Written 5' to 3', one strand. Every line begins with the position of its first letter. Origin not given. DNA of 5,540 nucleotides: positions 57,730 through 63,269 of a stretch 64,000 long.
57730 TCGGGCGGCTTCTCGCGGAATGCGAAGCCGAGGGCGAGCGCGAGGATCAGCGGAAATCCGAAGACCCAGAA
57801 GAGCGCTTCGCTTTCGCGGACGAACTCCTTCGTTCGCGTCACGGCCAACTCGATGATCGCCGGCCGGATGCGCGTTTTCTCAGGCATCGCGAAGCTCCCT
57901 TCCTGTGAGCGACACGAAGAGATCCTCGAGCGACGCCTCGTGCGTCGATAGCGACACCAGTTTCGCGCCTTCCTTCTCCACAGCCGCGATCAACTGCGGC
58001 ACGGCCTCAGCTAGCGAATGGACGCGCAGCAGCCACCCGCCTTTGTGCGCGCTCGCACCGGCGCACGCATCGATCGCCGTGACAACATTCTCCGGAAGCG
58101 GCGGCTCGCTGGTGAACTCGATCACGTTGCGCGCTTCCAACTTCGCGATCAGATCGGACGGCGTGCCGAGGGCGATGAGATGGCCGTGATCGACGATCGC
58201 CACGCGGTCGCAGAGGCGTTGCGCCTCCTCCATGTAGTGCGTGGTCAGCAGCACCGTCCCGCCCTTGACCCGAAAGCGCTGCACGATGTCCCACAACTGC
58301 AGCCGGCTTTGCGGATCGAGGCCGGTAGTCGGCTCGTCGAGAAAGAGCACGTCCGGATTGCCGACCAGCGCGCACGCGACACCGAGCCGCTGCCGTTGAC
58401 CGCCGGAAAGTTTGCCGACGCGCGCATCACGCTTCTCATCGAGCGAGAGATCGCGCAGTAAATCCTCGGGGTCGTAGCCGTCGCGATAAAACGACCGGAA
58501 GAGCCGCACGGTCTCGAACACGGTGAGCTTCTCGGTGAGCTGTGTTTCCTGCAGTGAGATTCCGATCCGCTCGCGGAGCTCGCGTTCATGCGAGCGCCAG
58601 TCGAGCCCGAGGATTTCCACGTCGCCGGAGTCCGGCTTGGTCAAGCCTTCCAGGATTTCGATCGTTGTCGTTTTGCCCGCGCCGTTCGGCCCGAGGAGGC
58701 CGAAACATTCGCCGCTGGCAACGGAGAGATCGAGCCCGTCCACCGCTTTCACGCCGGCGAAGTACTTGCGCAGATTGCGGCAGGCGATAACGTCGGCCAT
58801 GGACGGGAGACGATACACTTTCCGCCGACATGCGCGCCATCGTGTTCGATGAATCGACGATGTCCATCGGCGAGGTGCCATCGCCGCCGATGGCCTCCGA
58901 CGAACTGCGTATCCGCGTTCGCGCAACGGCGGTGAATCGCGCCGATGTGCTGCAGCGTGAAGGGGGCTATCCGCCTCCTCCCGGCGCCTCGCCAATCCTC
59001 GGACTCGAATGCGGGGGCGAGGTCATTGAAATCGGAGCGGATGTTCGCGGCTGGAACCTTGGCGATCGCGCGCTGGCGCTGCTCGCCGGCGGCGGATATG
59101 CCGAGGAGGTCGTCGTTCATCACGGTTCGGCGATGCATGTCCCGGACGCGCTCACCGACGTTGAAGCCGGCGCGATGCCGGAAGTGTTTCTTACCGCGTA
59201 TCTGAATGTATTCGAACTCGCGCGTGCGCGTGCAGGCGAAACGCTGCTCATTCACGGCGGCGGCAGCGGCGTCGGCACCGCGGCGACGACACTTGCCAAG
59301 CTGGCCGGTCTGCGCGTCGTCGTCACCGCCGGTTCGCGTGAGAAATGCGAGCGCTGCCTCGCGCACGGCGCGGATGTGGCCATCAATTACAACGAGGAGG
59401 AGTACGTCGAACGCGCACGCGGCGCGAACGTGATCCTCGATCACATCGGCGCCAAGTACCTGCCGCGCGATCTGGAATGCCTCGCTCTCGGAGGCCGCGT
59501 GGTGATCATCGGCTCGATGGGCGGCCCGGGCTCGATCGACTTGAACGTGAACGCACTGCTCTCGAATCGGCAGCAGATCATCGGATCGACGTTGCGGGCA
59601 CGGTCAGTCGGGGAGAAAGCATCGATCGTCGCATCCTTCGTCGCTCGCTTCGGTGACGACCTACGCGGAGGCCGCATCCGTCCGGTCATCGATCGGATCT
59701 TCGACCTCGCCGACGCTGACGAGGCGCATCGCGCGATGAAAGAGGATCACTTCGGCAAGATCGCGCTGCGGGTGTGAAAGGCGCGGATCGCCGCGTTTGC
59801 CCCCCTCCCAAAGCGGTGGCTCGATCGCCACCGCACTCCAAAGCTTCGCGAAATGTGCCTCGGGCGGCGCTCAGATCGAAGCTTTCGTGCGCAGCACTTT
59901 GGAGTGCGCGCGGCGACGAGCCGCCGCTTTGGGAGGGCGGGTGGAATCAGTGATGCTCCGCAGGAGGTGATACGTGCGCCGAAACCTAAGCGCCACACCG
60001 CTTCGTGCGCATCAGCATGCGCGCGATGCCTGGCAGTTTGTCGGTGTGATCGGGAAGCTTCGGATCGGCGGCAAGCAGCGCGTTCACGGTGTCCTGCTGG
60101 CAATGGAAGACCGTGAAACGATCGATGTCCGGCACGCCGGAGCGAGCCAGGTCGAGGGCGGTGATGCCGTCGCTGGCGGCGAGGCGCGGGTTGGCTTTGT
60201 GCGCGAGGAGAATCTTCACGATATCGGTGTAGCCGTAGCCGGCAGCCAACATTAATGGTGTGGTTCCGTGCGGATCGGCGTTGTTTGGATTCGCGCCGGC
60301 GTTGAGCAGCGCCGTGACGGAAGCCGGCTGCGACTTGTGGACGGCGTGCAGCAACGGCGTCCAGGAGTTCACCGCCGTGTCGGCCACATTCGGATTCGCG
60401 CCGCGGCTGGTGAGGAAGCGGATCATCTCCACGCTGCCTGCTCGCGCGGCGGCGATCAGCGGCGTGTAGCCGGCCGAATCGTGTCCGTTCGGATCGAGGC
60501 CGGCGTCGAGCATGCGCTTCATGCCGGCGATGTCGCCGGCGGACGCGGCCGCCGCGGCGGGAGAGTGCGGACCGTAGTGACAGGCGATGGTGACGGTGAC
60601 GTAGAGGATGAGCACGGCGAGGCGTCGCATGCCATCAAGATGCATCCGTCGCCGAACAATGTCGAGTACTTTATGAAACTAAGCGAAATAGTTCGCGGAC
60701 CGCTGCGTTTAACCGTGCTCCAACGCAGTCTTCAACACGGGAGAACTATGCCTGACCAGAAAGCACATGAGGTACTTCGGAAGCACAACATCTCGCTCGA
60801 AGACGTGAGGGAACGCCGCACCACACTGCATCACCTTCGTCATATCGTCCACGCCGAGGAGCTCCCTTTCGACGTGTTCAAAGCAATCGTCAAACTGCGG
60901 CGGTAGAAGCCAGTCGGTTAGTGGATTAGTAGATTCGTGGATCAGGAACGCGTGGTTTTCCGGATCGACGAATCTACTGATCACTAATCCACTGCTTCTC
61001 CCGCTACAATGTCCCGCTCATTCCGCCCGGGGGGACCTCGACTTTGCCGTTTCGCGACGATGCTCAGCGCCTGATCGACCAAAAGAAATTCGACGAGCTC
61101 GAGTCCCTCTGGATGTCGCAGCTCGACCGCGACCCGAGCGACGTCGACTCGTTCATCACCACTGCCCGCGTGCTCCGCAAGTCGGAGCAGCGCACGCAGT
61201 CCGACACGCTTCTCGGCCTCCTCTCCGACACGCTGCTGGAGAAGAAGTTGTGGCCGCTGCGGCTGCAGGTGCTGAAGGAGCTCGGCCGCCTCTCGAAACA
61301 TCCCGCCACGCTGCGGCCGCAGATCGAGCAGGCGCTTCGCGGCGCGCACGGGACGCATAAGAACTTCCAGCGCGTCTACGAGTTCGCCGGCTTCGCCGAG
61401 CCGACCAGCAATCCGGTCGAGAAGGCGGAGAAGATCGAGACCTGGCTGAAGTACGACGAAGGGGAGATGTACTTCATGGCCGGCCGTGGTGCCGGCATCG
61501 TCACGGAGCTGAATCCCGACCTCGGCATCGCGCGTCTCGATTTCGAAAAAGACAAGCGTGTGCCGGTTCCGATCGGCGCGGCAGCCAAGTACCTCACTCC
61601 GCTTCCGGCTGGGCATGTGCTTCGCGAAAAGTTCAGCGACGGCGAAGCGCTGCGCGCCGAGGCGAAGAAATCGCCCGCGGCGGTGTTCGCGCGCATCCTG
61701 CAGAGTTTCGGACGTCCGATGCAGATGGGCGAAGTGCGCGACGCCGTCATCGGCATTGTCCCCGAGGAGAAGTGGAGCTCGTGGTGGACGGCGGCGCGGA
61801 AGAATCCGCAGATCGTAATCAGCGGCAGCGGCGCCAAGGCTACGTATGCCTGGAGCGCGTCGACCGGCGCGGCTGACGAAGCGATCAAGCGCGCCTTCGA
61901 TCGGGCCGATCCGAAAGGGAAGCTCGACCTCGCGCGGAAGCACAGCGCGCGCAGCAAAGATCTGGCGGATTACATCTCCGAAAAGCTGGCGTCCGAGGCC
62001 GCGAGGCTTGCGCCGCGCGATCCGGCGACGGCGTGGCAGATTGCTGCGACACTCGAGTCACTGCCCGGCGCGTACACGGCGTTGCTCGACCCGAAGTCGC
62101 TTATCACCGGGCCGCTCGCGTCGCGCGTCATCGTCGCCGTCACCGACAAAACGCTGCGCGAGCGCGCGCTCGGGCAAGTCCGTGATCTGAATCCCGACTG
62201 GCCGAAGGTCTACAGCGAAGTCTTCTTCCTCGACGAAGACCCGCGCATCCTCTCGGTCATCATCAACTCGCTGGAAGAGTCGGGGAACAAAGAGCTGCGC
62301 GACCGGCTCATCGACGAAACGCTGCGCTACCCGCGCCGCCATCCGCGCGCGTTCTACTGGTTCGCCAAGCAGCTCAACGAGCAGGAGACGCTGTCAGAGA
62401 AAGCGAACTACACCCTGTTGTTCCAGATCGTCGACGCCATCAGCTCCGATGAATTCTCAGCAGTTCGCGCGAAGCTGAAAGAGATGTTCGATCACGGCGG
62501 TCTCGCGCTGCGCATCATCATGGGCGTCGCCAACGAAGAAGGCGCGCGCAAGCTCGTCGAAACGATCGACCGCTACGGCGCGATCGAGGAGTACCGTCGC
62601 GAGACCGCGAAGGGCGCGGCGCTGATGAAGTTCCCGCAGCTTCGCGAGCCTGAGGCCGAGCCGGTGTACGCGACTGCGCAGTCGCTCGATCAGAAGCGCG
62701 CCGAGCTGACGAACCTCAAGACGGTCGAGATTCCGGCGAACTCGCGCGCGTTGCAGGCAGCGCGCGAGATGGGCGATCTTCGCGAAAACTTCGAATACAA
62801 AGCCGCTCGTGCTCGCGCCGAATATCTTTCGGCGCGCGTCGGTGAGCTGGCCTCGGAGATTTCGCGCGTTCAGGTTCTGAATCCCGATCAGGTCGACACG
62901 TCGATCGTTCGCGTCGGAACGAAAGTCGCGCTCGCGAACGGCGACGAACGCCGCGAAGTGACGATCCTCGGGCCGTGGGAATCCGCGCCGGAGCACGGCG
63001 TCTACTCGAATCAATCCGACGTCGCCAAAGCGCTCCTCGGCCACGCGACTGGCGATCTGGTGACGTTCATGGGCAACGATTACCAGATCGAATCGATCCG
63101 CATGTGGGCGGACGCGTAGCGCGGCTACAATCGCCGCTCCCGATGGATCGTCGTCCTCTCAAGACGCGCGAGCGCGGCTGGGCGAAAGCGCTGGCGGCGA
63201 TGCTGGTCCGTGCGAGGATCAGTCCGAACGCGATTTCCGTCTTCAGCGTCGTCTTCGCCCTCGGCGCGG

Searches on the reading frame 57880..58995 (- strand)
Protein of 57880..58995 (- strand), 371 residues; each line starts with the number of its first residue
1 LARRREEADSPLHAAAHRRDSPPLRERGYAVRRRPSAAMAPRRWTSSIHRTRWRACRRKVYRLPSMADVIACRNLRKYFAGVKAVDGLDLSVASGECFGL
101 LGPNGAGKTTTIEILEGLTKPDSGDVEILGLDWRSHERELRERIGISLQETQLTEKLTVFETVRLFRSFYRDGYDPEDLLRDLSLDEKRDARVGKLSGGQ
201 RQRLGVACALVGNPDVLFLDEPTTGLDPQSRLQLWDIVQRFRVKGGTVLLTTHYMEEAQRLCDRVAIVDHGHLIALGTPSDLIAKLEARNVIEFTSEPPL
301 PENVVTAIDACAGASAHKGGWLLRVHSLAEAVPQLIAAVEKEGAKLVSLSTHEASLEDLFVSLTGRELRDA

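Call 18: search_protein_families(library=pfam, proteins=[window:57880-58995:-], max_evalue=0.0001)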
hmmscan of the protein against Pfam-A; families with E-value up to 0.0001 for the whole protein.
window:57880-58995:- (371 aa): 2 families
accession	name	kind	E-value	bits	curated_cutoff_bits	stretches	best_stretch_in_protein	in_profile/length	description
PF00005.33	ABC_tran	-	3.4e-32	112.3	25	1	86-224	2-137/137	ABC transporter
PF13304.12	AAA_21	-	5.2e-12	46.9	27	1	181-253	223-298/304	AAA domain, putative AbiEii toxin, Type IV TA system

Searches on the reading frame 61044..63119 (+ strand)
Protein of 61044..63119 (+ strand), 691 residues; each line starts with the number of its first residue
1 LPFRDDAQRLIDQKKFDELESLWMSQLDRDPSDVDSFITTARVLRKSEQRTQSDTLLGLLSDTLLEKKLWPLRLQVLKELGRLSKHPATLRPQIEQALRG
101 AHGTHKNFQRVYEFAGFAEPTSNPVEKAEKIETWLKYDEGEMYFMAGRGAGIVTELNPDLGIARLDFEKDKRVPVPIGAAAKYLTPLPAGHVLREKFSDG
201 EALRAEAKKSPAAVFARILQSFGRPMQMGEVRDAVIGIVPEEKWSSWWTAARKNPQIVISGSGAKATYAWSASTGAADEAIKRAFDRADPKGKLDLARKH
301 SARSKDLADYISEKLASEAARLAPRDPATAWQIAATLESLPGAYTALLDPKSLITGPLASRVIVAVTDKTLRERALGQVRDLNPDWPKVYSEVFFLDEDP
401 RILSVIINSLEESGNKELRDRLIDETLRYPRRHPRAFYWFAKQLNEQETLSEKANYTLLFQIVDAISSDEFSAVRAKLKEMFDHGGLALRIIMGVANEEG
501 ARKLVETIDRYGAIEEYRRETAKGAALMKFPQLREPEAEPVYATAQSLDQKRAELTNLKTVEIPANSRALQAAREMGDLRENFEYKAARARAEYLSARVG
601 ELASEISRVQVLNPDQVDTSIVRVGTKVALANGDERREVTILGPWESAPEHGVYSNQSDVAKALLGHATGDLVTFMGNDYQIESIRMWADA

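Call 18: search_protein_families(library=pfam, proteins=[window:61044-63119:+], max_evalue=0.0001)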
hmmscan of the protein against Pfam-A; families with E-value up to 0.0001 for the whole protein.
window:61044-63119:+ (691 aa): 2 families
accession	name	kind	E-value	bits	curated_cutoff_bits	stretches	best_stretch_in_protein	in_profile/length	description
PF03449.20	GreA_GreB_N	-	9.9e-18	64.6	24.5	1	542-611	2-71/71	Transcription elongation factor, N-terminal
PF01272.25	GreA_GreB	-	3.8e-13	49.6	26.9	1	620-679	4-65/77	Transcription elongation factor, GreA/GreB, C-term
